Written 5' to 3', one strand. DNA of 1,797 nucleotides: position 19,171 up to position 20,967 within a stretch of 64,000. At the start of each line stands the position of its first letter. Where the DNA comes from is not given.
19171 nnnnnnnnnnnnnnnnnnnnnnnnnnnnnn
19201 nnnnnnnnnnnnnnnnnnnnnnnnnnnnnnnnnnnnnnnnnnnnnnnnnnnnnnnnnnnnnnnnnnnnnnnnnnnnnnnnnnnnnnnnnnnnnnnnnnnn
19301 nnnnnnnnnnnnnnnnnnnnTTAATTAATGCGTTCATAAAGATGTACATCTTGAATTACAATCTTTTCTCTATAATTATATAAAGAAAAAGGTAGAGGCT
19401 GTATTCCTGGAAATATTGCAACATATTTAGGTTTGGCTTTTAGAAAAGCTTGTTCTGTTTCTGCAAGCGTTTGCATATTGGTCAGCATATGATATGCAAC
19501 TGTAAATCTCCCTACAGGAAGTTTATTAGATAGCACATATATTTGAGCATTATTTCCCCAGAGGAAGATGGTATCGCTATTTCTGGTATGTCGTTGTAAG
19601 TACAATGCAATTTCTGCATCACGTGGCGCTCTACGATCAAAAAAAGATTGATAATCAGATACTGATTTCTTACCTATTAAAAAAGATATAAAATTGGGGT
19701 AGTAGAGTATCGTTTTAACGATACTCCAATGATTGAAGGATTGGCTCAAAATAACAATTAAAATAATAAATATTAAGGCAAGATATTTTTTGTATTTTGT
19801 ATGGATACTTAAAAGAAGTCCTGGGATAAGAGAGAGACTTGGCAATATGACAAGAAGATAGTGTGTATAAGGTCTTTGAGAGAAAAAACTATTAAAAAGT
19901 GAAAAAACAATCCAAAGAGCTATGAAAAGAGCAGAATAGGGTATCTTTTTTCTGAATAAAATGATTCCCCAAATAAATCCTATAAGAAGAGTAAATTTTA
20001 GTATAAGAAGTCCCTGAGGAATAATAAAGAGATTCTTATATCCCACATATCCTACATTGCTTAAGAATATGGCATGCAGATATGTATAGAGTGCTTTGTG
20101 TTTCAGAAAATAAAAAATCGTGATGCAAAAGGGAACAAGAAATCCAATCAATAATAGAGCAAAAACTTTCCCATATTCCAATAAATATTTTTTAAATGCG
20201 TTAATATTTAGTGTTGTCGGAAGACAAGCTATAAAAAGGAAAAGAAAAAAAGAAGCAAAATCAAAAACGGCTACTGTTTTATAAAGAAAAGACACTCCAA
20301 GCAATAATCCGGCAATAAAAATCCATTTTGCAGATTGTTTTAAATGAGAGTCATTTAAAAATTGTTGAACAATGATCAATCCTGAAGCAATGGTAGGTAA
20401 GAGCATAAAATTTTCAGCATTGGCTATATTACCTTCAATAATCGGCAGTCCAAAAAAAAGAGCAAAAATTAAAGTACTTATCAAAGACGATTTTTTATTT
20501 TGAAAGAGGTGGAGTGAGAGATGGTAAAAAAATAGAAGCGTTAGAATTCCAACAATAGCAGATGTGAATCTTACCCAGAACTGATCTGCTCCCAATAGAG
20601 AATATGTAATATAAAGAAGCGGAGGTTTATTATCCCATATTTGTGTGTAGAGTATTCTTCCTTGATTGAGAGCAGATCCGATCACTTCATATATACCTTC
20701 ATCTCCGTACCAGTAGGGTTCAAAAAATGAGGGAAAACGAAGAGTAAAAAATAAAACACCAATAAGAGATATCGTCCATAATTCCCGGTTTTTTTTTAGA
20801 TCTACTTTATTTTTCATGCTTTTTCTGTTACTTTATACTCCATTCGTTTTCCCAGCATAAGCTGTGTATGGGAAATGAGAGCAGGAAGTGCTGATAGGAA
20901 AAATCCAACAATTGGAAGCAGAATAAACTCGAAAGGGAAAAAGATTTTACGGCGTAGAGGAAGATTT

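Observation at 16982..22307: Membrane glycan-assembly cluster: UbiA polyprenyl-P-sugar synthase, WecA, mini membrane protein, GT-C (ArnT/PMT-like), processive GT2 (QxxRW)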

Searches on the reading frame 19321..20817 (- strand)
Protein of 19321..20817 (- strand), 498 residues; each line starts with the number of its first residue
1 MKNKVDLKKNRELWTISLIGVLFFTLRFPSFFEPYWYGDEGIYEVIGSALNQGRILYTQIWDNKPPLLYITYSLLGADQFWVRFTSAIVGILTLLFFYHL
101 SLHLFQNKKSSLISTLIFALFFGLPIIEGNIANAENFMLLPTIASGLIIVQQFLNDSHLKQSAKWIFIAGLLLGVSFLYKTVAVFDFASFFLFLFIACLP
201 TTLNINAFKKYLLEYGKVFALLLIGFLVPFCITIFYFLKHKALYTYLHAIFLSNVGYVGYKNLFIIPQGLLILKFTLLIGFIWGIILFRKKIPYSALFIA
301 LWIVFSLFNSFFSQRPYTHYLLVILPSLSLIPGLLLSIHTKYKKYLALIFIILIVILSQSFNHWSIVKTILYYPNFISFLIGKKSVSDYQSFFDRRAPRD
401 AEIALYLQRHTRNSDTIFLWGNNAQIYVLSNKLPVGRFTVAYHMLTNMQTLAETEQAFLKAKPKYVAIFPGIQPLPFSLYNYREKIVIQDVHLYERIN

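Call 3: search_protein_families(library=pfam, proteins=[window:19321-20817:-], max_evalue=0.01)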
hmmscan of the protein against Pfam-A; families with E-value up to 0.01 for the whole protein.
window:19321-20817:- (498 aa): 2 families
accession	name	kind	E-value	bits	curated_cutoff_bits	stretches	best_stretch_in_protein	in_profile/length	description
PF02366.24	PMT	-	1.4e-07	31.8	22.7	1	61-244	60-244/245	Dolichyl-phosphate-mannose-protein mannosyltransferase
PF13231.12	PMT_2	-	2.3e-07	31.6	26.1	1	69-198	11-133/160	Dolichyl-phosphate-mannose-protein mannosyltransferase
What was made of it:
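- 19321..20817 (-): GT-C glycosyltransferase (ArnT/PMT-like, GT39/GT83-type), 498 aa, with an aromatic-rich C-terminal extramembrane domain. It is the predicted user of a polyprenyl-phosphate sugar donor on the outer face of the membrane. PMT and PMT_2 above Pfam cut-offs (call 3).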

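Call 4: search_protein_families(library=ncbifam, proteins=[window:19321-20817:-], max_evalue=0.01)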
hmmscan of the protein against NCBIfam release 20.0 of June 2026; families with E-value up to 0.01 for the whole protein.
window:19321-20817:- (498 aa): 1 family
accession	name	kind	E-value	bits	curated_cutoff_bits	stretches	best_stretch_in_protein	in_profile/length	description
NF009784.2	PRK13279.1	equivalog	0.0014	17.3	567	0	70-240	71-232/539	lipid IV(A) 4-amino-4-deoxy-L-arabinosyltransferase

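Call 15: search_solved_structures(query=window:19321-20817:-, max_evalue=1, show_alignments=1)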
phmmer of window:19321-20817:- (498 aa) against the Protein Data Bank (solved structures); distinct sequences matched with E-value up to 1: 0.

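Call 35: find_homologous_proteins(query=window:19321-20817:-)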
Query window:19321-20817:- (498 aa): 1742 proteins with E <= 0.001 among 8000 candidates; the best 120 are listed.
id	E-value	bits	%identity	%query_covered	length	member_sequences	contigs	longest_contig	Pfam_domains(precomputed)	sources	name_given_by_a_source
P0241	1.6e-289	979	91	100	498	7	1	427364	PF02366.25,PF27757.1,PF13231.13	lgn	-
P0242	4.7e-256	868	80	100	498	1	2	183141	PF02366.25,PF13231.13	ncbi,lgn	-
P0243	1.3e-151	524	50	100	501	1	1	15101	-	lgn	-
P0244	2.1e-150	520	51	100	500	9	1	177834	PF27757.1,PF13231.13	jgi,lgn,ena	-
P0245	2.5e-150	520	51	99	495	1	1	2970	PF27757.1,PF13231.13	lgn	-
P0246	1.3e-149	517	49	100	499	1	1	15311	PF13231.13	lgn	-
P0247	2.7e-149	516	51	99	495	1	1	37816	PF02366.25,PF13231.13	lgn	-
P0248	1.4e-148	514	51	99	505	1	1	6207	PF13231.13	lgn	-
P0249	3.3e-148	513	49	100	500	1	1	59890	PF02366.25,PF13231.13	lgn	-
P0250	3.6e-148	513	50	99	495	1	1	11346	PF27757.1,PF13231.13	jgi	jgi:4-amino-4-deoxy-L-arabinose transferase-like glycosyltransferase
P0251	9.6e-148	511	48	100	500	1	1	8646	PF27757.1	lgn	-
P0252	2.6e-147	510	50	100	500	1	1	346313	PF02366.25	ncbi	-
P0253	1.4e-146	507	51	99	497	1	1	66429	PF02366.25,PF13231.13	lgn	-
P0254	1.2e-145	504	49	100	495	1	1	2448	PF02366.25,PF13231.13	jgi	jgi:hypothetical protein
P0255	2.0e-145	504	48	98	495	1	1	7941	PF02366.25,PF13231.13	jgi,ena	-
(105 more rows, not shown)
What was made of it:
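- Pfam PMT/PMT_2 hits, and NCBI annotates relatives as GT39 (calls 3, 35).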

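Call 49: predict_structure(alignment_id=A3)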
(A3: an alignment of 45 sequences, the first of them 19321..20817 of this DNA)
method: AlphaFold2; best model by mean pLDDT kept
length: 498 residues; sequences in the alignment: 45
mean_pLDDT: 88.7   pTM: 0.89
mean pLDDT of the five models: 88.7, 88.5, 87.5, 87.3, 84.5
residues with pLDDT >= 90: 346; 70-90: 102; 50-70: 34; < 50: 16
segments of 3 or more residues with pLDDT < 50: 1-4, 258-269
pLDDT, mean of each block of 10 residues (from residue 1): 52 91 92 75 93 94 91 92 92 97 96 97 77 79 98 77 92 95 94 95 92 93 98 97 91 58 44 86 95 95 92 64 91 94 92 87 76 93 93 89 96 96 92 94 90 95 96 90 97 95
secondary structure, 60 per line:
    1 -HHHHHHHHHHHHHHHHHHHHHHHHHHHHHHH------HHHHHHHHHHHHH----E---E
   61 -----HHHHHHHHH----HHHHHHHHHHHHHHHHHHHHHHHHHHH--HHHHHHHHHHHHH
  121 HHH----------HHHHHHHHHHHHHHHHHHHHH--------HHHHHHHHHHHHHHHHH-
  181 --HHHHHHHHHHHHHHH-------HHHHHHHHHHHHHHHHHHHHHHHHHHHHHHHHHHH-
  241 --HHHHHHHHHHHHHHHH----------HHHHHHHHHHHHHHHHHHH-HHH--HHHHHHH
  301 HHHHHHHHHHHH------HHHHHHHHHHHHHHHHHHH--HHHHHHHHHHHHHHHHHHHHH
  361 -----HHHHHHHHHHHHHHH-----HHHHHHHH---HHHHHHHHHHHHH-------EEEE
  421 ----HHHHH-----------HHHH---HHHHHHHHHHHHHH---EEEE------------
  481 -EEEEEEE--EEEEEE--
elements in order: H2-32 H39-51 H66-74 H79-105 H108-123 H134-154 H163-179 H183-197 H205-239 H243-258 H269-287 H294-312 H319-337 H340-360 H366-380 H386-393 H397-409 E417-420 H425-429 H441-444 H448-461 E465-468 E482-488 E491-496
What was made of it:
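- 19321..20817 (-): AlphaFold2 model with pLDDT 88.7 (call 49).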

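Call 52: fold_search(model_id=the predicted structure, library=pdb)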
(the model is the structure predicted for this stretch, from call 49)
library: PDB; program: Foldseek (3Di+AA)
matches with E <= 10: 313; with E <= 0.001: 21
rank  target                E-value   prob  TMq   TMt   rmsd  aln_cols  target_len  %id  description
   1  5f15                  1.6e-07  1.00  0.56  0.53  10.2       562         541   12  Crystal Structure of ArnT from Cupriavidus metallidurans bound to Undecaprenyl phosphate (released 2016-02-17)
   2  5gmy_A                3.1e-07  1.00  0.46  0.29  15.9       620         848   12  Crystal structure of the Archaeoglobus fulgidus oligosaccharyltransferase (O29867_ARCFU) tethered with an acceptor pep (released 2017-02-01)
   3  7e9s_A                4.0e-07  1.00  0.48  0.30  13.6       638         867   12  Archaeal oligosaccharyltransferase AglB from Archaeoglobus fulgidus in complex with an inhibitory peptide and a dolich (released 2021-09-08)
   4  3waj                  4.7e-07  1.00  0.48  0.32  14.2       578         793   13  Crystal structure of the Archaeoglobus fulgidus oligosaccharyltransferase (O29867_ARCFU) complex with Zn and sulfate (released 2013-10-30)
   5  3wak                  7.2e-07  1.00  0.48  0.30  15.4       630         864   12  Crystal structure of the Archaeoglobus fulgidus oligosaccharyltransferase (O29867_ARCFU) in the apo form (released 2013-10-30)
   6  8age_A                3.1e-06  1.00  0.51  0.41  13.4       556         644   12  Structure of yeast oligosaccharylransferase complex with acceptor peptide bound (released 2022-12-07)
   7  7oci_F                3.7e-06  1.00  0.54  0.43  13.2       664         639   11  Cryo-EM structure of yeast Ost6p containing oligosaccharyltransferase complex (released 2022-02-16)
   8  8agc_A                4.9e-06  1.00  0.50  0.38  13.2       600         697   12  Structure of yeast oligosaccharylransferase complex with lipid-linked oligosaccharide and non-acceptor peptide bound (released 2022-12-07)
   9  8agb_A                7.9e-06  1.00  0.53  0.42  14.1       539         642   13  Structure of yeast oligosaccharylransferase complex with lipid-linked oligosaccharide bound (released 2022-12-07)
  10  6s7t_A                1.4e-05  1.00  0.56  0.41  10.5       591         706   13  Cryo-EM structure of human oligosaccharyltransferase complex OST-B (released 2019-12-18)
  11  9i5k_A                2.5e-05  1.00  0.46  0.47   8.1       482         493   14  Structure of the Chaetomium thermophilum Pmt4 homodimer (C2 symmetry) (released 2025-12-24)
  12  6ezn_F                2.7e-05  1.00  0.50  0.40  13.0       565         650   13  Cryo-EM structure of the yeast oligosaccharyltransferase (OST) complex (released 2018-01-17)
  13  9i5l_A                1.6e-04  1.00  0.38  0.28   4.5       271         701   17  Structure of the Chaetomium thermophilum Pmt4 homodimer (C1 symmetry) (released 2025-12-24)
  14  6p25_B                3.0e-04  1.00  0.37  0.28   4.3       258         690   16  Structure of S. cerevisiae protein O-mannosyltransferase Pmt1-Pmt2 complex bound to the sugar donor and a peptide acce (released 2019-07-10)
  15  9e6i_B                3.0e-04  1.00  0.38  0.27   4.6       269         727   17  Cryo-EM structure of Saccharomyces cerevisiae Pmt4-Ccw5 complex (released 2025-10-15)
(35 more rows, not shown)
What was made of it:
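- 19321..20817 (-): Foldseek best hit ArnT 5f15, E=1.6e-7, TM 0.56 (call 52).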

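Call 92: search_solved_structures(query=A3, max_evalue=1, show_alignments=1)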
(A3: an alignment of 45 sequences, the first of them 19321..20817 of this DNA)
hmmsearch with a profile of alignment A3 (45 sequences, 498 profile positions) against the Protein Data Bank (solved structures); distinct sequences matched with E-value up to 1: 0.
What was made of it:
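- Tried and rejected: It found nothing (call 92).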
